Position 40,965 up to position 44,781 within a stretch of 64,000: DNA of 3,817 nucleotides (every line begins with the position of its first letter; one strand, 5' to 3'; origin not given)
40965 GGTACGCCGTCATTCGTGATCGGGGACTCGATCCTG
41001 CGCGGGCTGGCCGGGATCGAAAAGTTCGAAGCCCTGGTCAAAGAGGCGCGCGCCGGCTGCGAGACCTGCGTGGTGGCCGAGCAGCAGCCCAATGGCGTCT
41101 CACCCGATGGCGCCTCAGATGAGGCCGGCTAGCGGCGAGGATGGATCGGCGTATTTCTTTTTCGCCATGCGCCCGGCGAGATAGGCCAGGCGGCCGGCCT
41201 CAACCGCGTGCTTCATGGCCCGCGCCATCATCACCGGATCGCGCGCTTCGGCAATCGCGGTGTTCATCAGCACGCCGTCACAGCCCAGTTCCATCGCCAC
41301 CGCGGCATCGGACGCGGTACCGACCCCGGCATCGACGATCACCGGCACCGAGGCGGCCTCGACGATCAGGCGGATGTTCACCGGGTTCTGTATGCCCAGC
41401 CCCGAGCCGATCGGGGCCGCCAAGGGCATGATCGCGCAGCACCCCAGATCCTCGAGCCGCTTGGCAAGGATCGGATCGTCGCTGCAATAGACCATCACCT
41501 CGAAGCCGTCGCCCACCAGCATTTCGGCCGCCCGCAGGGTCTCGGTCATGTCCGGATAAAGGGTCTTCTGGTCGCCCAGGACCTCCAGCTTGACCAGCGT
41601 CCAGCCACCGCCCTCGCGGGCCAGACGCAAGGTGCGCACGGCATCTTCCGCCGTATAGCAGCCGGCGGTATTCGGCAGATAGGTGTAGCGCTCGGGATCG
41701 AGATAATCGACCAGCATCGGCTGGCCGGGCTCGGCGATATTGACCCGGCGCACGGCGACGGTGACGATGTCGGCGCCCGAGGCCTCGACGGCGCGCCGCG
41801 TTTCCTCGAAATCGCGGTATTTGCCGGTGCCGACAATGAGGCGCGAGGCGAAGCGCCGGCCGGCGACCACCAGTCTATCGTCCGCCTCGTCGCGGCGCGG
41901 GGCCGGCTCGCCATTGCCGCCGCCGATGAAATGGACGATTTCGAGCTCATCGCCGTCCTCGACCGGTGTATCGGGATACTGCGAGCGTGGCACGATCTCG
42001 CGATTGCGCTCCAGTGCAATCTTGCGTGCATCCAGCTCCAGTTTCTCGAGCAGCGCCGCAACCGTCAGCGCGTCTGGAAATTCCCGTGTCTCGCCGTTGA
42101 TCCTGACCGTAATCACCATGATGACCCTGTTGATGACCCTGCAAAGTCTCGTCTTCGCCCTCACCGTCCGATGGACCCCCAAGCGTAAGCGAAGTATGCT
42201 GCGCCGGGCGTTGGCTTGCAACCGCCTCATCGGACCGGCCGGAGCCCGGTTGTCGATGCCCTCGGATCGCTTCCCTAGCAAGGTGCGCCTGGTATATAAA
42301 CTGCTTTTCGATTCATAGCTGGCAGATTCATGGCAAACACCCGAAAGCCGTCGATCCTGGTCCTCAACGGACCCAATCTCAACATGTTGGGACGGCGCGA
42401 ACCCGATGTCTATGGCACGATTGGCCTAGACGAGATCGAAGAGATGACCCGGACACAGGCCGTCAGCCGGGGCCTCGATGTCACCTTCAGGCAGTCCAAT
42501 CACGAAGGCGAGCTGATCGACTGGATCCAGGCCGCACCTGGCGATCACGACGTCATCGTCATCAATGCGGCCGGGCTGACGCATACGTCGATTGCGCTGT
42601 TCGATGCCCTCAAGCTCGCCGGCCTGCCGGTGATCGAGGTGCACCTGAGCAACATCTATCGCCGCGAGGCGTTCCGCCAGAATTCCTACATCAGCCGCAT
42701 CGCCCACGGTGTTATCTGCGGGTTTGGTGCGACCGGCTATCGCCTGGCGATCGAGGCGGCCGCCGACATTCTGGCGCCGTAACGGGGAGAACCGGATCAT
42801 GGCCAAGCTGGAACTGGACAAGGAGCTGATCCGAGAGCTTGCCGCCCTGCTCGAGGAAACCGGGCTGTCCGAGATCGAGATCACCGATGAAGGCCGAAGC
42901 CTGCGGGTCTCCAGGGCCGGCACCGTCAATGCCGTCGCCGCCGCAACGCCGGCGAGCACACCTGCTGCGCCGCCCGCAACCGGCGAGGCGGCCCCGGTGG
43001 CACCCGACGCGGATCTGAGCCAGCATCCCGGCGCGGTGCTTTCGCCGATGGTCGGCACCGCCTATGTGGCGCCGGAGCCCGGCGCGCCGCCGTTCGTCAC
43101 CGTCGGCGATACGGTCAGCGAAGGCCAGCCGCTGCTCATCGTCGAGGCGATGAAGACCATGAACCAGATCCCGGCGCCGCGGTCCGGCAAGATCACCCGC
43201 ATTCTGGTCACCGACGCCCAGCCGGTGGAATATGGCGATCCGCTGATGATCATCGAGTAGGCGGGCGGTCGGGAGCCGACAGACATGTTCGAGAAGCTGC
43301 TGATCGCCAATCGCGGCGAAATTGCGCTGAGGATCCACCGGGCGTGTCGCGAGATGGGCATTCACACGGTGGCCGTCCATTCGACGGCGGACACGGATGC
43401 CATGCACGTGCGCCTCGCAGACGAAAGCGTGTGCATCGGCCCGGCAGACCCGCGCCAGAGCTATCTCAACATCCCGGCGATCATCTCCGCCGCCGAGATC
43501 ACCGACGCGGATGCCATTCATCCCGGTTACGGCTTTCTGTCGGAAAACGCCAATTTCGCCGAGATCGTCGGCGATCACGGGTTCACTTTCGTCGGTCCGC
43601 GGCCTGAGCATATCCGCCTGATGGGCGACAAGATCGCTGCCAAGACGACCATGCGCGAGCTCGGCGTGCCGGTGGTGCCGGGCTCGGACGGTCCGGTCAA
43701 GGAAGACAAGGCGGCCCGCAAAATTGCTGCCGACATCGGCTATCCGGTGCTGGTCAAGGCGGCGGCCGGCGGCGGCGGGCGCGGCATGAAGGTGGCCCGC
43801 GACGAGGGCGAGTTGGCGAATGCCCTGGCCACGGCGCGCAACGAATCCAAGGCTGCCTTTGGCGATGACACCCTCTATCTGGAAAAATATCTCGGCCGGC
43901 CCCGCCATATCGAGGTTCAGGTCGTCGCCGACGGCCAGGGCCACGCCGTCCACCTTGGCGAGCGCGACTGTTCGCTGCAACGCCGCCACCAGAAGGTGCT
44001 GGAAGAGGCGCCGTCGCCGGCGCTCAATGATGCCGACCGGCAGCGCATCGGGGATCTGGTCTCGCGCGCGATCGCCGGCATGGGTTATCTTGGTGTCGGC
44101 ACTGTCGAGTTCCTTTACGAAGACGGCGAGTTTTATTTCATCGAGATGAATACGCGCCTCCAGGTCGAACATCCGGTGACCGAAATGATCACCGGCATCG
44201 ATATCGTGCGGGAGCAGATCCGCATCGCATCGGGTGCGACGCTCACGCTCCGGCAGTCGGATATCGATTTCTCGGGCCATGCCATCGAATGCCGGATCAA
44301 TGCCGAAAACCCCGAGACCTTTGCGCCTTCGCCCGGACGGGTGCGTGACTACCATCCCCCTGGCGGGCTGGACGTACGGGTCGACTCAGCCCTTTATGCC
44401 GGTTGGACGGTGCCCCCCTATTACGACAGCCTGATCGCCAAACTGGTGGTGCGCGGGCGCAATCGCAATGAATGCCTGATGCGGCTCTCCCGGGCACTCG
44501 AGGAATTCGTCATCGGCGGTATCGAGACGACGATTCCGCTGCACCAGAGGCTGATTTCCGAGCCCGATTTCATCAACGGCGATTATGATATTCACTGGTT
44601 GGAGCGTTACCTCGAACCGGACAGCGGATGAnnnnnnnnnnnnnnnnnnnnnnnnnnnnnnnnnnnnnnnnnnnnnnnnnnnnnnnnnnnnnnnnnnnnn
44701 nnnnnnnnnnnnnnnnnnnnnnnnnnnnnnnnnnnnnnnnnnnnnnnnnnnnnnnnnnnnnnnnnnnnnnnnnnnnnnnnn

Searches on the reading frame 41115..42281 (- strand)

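Call 21: search_protein_families(library=pfam, proteins=[window:41115-42281:-], max_evalue=0.001)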
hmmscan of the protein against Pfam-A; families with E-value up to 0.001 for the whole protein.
window:41115-42281:- (388 aa): 3 families
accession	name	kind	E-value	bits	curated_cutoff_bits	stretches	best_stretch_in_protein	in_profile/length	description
PF05690.20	ThiG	-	2.1e-114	381.4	23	1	139-383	2-247/247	Thiazole biosynthesis protein ThiG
PF02597.26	ThiS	-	1.2e-16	61.4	22.5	1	59-122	1-76/76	ThiS family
PF00977.27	His_biosynth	-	4.6e-05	23.4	23.6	0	303-348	65-110/228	Histidine biosynthesis protein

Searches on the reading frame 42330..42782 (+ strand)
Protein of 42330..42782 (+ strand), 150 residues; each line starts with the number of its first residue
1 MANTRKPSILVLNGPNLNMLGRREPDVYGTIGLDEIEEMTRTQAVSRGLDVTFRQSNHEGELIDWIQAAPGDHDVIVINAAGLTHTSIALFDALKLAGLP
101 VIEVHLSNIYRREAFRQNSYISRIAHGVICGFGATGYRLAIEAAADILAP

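Call 21: search_protein_families(library=pfam, proteins=[window:42330-42782:+], max_evalue=0.001)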
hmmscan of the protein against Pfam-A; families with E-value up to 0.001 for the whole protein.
window:42330-42782:+ (150 aa): 1 family
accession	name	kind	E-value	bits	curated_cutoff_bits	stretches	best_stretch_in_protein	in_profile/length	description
PF01220.24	DHquinase_II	-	8.2e-58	194.5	23.3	1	9-144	2-137/138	Dehydroquinase class II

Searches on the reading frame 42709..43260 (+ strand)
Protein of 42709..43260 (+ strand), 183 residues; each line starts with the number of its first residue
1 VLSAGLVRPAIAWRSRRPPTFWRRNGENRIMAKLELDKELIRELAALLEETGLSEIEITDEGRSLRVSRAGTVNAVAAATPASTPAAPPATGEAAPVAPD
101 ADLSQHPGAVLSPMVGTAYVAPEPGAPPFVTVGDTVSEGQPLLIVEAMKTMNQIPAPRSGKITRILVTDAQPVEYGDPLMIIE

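Call 21: search_protein_families(library=pfam, proteins=[window:42709-43260:+], max_evalue=0.001)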
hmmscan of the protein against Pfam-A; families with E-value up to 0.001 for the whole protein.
window:42709-43260:+ (183 aa): 2 families
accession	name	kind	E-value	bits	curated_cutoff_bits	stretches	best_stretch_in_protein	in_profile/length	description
PF00364.28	Biotin_lipoyl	-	2.9e-22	78.7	22.1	1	110-182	3-73/73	Biotin-requiring enzyme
PF13533.13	Biotin_lipoyl_2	-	1.3e-07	31.7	29.8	0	157-183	6-32/32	Biotin-lipoyl like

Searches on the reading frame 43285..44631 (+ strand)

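Call 21: search_protein_families(library=pfam, proteins=[window:43285-44631:+], max_evalue=0.001)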
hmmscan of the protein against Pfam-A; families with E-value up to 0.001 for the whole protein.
window:43285-44631:+ (448 aa): 6 families
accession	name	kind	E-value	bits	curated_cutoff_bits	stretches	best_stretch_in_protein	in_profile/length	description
PF02786.22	CPSase_L_D2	-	1.7e-79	266.7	19.8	1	115-321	1-209/211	Carbamoyl-phosphate synthase L chain, ATP binding domain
PF00289.28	Biotin_carb_N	-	9.5e-47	158.5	25.5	1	1-110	1-110/110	Biotin carboxylase, N-terminal domain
PF02785.25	Biotin_carb_C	-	1.2e-38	131.9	32.4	1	335-441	1-108/108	Biotin carboxylase C-terminal domain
PF02222.28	ATP-grasp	-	2.2e-12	47.4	27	1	137-291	15-162/179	ATP-grasp domain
PF07478.18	Dala_Dala_lig_C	-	1.1e-10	41.8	24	1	139-290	23-174/204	D-ala D-ala ligase C-terminus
PF02655.19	ATP-grasp_3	-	1.5e-05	25.6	23.2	1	114-293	2-158/160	ATP-grasp domain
